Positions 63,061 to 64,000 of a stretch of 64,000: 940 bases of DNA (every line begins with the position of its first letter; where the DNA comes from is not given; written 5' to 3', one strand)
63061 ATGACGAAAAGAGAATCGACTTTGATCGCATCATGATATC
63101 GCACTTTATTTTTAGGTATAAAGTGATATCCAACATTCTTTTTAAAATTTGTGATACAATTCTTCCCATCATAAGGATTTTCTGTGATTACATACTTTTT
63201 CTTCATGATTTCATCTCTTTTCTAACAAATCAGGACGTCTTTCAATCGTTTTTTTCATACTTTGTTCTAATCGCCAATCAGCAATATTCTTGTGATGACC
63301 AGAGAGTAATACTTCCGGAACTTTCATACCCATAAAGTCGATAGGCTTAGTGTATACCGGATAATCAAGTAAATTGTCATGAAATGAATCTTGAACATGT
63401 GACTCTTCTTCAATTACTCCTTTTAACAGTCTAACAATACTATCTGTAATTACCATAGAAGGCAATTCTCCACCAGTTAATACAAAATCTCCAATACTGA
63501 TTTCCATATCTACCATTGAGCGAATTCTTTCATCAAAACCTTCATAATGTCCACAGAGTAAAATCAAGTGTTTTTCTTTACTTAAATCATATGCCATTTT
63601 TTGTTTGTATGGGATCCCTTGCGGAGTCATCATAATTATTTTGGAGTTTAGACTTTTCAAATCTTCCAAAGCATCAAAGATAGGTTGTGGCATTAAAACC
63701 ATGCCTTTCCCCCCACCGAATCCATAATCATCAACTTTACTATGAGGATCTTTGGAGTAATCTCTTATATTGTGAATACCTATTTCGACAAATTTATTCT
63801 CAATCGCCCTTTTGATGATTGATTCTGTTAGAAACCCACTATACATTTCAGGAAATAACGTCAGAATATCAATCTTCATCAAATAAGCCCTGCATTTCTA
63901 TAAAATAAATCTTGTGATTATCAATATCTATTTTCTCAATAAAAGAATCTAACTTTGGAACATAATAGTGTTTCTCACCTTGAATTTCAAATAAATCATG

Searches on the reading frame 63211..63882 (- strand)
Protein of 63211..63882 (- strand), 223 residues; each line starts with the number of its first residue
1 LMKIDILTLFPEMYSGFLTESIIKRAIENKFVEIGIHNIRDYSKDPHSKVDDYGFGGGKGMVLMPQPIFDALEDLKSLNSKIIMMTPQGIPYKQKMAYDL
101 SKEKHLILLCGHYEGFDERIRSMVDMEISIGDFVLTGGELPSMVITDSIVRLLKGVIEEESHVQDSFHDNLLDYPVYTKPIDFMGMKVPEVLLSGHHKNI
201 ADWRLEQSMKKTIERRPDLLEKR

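Call 67: search_protein_families(library=pfam, max_evalue=0.00001, proteins=[window:63211-63882:-])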
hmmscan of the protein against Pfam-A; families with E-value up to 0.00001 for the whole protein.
window:63211-63882:- (223 aa): 1 family
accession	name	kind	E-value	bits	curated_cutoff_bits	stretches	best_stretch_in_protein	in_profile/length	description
PF01746.26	tRNA_m1G_MT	-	9.5e-67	224.9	27.3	1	24-217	2-195/195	tRNA (Guanine-1)-methyltransferase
